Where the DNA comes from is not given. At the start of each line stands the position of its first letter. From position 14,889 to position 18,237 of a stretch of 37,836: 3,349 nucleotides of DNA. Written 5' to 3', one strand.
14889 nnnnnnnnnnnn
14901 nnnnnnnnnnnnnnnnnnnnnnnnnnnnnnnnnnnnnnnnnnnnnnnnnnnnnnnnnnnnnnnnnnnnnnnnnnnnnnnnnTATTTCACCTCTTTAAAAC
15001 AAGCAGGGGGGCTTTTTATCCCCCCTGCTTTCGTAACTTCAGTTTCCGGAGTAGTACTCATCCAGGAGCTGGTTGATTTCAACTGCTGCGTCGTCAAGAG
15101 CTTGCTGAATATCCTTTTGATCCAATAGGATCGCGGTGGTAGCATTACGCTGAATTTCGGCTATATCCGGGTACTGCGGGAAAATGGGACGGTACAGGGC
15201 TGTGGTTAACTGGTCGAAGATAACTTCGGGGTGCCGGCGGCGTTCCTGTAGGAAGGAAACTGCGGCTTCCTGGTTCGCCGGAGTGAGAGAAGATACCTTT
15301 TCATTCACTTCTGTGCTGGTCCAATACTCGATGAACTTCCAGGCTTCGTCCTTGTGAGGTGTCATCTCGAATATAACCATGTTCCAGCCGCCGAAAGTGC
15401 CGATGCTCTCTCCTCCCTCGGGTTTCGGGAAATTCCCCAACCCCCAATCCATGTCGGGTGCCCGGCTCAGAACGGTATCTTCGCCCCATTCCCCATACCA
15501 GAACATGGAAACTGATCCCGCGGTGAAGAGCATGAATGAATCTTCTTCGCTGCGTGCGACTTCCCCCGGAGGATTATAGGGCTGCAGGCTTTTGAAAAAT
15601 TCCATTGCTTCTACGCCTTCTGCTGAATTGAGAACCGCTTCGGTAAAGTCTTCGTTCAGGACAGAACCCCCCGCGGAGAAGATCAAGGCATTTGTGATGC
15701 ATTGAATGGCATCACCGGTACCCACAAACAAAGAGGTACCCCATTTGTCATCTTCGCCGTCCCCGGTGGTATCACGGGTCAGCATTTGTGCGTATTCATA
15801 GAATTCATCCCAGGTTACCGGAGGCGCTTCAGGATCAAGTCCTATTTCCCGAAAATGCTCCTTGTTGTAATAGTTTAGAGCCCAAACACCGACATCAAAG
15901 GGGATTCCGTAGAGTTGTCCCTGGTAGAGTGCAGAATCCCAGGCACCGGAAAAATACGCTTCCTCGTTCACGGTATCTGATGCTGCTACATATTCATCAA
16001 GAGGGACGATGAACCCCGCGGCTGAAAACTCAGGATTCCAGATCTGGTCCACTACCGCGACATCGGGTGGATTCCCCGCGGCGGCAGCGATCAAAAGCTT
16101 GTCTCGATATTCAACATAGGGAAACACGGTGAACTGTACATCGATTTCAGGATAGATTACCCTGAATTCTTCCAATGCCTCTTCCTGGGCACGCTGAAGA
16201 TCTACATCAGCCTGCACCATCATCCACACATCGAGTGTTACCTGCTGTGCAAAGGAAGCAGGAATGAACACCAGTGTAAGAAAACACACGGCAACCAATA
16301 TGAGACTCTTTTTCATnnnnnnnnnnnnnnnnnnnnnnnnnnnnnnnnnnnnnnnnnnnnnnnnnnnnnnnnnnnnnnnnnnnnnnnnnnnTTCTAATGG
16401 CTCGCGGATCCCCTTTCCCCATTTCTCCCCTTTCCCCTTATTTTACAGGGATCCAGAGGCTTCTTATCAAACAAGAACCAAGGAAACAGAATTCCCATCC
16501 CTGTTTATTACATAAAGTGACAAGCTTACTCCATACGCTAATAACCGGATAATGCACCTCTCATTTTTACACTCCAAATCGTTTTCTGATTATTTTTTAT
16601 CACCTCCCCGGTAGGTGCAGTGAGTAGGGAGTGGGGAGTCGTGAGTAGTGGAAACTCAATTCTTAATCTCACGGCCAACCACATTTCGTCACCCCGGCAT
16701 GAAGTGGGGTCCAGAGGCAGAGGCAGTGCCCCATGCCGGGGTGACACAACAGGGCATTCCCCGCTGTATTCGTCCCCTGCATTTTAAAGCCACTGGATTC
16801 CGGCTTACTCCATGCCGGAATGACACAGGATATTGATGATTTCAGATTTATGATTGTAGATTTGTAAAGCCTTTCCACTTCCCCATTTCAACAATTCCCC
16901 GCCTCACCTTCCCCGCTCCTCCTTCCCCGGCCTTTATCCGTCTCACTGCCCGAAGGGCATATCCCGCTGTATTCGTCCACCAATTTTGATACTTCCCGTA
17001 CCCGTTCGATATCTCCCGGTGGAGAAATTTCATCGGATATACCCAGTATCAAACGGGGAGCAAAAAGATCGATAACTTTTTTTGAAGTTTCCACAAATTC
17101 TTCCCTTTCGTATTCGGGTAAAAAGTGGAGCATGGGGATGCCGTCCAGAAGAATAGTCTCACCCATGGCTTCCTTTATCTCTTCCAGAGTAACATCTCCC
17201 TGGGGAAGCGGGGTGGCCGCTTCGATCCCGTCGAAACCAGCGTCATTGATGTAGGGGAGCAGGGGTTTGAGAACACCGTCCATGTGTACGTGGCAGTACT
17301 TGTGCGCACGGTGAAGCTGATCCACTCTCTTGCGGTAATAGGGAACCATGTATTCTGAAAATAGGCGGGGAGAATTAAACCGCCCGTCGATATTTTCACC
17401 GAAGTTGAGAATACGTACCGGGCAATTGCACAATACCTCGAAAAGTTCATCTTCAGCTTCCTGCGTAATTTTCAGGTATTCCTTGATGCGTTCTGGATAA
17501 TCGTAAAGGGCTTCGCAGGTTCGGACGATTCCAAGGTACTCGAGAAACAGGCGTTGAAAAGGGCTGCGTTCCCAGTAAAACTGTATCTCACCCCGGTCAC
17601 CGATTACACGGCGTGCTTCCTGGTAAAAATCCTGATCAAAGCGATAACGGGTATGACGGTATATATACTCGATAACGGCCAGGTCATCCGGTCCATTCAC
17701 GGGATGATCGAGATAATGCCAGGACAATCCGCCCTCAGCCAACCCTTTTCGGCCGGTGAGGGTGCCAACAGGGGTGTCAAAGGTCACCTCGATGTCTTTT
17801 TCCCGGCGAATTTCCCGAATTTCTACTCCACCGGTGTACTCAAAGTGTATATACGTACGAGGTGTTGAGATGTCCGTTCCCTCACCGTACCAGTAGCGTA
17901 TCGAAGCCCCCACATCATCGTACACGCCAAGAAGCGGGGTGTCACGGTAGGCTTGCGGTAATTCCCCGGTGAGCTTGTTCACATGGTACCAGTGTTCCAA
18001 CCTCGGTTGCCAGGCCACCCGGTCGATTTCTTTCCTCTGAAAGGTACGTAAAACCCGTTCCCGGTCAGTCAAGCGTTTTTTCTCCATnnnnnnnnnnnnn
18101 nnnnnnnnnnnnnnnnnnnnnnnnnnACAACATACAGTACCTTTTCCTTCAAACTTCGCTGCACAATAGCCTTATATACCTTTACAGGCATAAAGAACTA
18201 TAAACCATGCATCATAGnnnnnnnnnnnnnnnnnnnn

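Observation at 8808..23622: Heptamer module A sits sense-oriented directly 5' of the Shine-Dalgarno of unrelated genes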

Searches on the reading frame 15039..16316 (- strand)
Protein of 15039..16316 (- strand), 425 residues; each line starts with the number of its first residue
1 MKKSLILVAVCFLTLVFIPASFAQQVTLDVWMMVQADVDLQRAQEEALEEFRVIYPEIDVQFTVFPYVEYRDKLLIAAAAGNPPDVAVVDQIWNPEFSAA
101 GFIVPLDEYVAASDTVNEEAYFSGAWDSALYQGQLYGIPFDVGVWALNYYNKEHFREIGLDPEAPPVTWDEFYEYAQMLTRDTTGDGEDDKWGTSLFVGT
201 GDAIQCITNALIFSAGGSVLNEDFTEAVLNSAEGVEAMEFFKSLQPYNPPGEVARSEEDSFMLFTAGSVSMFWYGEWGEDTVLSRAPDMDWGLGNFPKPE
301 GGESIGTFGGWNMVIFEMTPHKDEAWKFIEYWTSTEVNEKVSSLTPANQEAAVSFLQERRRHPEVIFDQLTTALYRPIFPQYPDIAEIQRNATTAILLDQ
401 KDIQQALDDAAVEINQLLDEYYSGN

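Call 13: search_protein_families(library=pfam, proteins=[window:15039-16316:-])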
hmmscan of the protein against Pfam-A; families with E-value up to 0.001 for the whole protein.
window:15039-16316:- (425 aa): 2 families
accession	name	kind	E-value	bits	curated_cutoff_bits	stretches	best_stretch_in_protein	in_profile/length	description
PF01547.30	SBP_bac_1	-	2.2e-38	133.4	26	1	43-338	10-306/307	Bacterial extracellular solute-binding protein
PF13416.11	SBP_bac_8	-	1.4e-29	104.3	27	1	58-352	12-266/279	Bacterial extracellular solute-binding protein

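Call 57: find_homologous_proteins(query=window:15039-16316:-, max_evalue=1e-80)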
Query window:15039-16316:- (425 aa): 113 proteins with E <= 1e-80 among 8000 candidates.
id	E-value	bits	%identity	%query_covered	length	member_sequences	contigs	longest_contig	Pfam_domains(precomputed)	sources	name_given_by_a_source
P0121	1.8e-288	974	100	100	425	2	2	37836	PF13416.12,PF01547.31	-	-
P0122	2.6e-265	898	90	100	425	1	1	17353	PF13416.12,PF01547.31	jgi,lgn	-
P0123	2.5e-228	776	82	96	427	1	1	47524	PF13416.12,PF01547.31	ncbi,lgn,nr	ncbi:MAG TPA: ABC transporter substrate-binding protein [Atribacteraceae bacterium]|nr:ABC transport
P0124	3.5e-200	684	68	100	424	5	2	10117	PF13416.12,PF01547.31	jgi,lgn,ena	-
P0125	9.7e-199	679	70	98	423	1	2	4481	PF13416.12,PF01547.31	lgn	-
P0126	2.3e-198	677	69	100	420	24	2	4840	PF13416.12,PF01547.31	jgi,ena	-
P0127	8.8e-198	676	70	98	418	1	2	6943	PF13416.12,PF01547.31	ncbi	ncbi:MAG: ABC transporter substrate-binding protein [Candidatus Caldatribacteriaceae bacterium]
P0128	1.9e-197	675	68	100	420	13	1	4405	PF13416.12,PF01547.31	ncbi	-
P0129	3.3e-197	674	70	98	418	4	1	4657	PF13416.12,PF01547.31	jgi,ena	-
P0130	2.3e-196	671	69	100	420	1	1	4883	PF13416.12,PF01547.31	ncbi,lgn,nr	ncbi:MAG: sugar ABC transporter substrate-binding protein [Candidatus Atribacteria bacterium]|nr:sug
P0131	5.4e-196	670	67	100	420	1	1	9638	PF13416.12,PF01547.31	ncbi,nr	ncbi:MAG: ABC transporter substrate-binding protein [Candidatus Atribacteria bacterium]|nr:ABC trans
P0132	1.4e-195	668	68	100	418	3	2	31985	PF13416.12,PF01547.31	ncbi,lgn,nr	ncbi:MAG: multiple sugar transport system substrate-binding protein [Candidatus Atribacteria bacteri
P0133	1.5e-195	668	68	100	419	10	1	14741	PF13416.12,PF01547.31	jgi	-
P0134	5.7e-193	660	67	100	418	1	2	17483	PF13416.12,PF01547.31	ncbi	ncbi:MAG: ABC transporter substrate-binding protein [Atribacterota bacterium]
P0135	2.3e-192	658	66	100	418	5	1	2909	PF13416.12,PF01547.31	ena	-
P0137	2.7e-192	658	68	99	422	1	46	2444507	PF13416.12,PF01547.31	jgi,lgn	jgi:ABC-type glycerol-3-phosphate transport system substrate-binding protein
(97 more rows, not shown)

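Call 58: find_encoding_contigs(protein=P0122, flank=10000, max_places=2)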
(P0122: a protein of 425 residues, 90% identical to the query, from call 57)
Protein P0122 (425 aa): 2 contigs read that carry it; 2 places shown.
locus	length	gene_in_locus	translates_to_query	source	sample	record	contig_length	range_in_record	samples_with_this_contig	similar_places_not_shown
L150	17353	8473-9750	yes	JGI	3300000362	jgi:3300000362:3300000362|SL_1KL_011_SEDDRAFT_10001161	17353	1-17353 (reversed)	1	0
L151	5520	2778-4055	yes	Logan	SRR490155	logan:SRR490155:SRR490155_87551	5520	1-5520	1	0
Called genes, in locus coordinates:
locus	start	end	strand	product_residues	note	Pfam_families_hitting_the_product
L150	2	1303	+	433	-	?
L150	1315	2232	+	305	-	PF04204:HTS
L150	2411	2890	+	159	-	PF10080:FtrD-like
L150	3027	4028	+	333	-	PF02568:ThiI, PF18297:NFACT-R_2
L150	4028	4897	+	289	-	-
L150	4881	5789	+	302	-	PF00892:EamA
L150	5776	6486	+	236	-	PF03591:AzlC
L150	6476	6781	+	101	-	PF05437:AzlD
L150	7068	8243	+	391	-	PF13412:HTH_24 (faint), PF00480:ROK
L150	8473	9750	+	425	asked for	PF01547:SBP_bac_1, PF13416:SBP_bac_8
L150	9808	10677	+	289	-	-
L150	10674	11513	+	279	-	-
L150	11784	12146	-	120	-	-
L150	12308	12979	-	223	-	PF00702:Hydrolase, PF12710:HAD, PF13419:HAD_2, PF13242:Hydrolase_like (weak)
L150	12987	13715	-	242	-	PF00881:Nitroreductase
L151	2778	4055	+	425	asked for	PF01547:SBP_bac_1, PF13416:SBP_bac_8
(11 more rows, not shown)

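Call 59: find_encoding_contigs(protein=P0123, flank=10000, max_places=2)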
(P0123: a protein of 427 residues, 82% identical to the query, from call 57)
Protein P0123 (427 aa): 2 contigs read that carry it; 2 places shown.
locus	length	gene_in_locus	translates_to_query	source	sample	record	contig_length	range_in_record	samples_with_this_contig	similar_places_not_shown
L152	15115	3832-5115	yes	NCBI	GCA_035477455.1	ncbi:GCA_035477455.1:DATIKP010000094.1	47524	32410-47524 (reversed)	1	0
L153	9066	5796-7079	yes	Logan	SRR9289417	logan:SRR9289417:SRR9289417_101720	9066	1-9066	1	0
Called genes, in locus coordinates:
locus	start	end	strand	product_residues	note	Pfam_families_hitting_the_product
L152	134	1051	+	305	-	PF01515:PTA_PTB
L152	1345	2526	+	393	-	PF13412:HTH_24 (weak), PF00480:ROK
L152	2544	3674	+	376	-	PF01208:URO-D (weak)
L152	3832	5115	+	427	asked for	PF01547:SBP_bac_1, PF13416:SBP_bac_8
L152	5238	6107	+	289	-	PF00528:BPD_transp_1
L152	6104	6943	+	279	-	PF00528:BPD_transp_1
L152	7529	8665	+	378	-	PF25270:Khk, PF00294:PfkB (faint)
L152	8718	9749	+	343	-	PF01380:SIS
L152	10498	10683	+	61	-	-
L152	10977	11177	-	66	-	PF27253:AF_1253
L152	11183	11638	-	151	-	-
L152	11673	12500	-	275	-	PF06325:PrmA, PF05175:MTS, PF01135:PCMT (faint), PF13489:Methyltransf_23 (weak), PF13649:Methyltransf_25, PF13847:Methyltransf_31, PF08242:Methyltransf_12 (weak)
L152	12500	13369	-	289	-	PF13847:Methyltransf_31, PF08241:Methyltransf_11, PF13649:Methyltransf_25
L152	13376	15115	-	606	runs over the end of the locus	PF07973:tRNA_SAD, PF00587:tRNA-synt_2b, PF03129:HGTP_anticodon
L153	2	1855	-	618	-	?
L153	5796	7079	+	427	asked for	PF01547:SBP_bac_1, PF13416:SBP_bac_8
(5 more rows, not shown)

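Call 60: find_encoding_contigs(protein=P0137, flank=10000, max_places=2)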
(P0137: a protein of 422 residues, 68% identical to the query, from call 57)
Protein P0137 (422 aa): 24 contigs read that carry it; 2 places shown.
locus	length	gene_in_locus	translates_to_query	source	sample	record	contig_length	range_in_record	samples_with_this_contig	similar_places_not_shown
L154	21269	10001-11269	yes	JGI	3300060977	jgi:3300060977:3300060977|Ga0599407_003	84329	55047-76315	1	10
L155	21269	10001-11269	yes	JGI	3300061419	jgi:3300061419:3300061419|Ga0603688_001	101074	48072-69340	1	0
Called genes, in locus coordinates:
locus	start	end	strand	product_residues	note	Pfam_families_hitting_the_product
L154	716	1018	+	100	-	-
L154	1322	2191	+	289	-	PF02826:2-Hacid_dh_C (weak), PF03446:NAD_binding_2, PF03807:F420_oxidored, PF14833:NAD_binding_11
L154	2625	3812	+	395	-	PF01208:URO-D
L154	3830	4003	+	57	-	-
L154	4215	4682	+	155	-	PF01243:PNPOx_N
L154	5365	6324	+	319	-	PF00676:E1_dh, PF02775:TPP_enzyme_C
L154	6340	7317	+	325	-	PF02779:Transket_pyr, PF02780:Transketolase_C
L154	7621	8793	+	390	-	PF13412:HTH_24 (weak), PF09339:HTH_IclR (faint), PF00480:ROK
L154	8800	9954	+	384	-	PF01208:URO-D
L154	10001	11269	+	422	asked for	PF01547:SBP_bac_1, PF13416:SBP_bac_8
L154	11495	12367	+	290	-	PF00528:BPD_transp_1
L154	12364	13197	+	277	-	PF00528:BPD_transp_1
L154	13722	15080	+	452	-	PF11638:DnaA_N, PF00308:Bac_DnaA, PF01695:IstB_IS21, PF00004:AAA (weak), PF08299:Bac_DnaA_C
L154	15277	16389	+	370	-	PF00712:DNA_pol3_beta, PF02767:DNA_pol3_beta_2, PF02768:DNA_pol3_beta_3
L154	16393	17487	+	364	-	PF02463:SMC_N (weak), PF13175:AAA_15, PF13476:AAA_23 (weak)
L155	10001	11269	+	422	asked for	PF01547:SBP_bac_1, PF13416:SBP_bac_8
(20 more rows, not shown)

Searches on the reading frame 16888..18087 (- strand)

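Call 13: search_protein_families(library=pfam, proteins=[window:16888-18087:-])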
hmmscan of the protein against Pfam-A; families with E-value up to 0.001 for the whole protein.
window:16888-18087:- (399 aa): 1 family
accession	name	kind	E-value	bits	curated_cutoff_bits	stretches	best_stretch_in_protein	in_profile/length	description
PF01208.23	URO-D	-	5.5e-10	39.2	23.9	1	187-373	162-346/346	Uroporphyrinogen decarboxylase (URO-D)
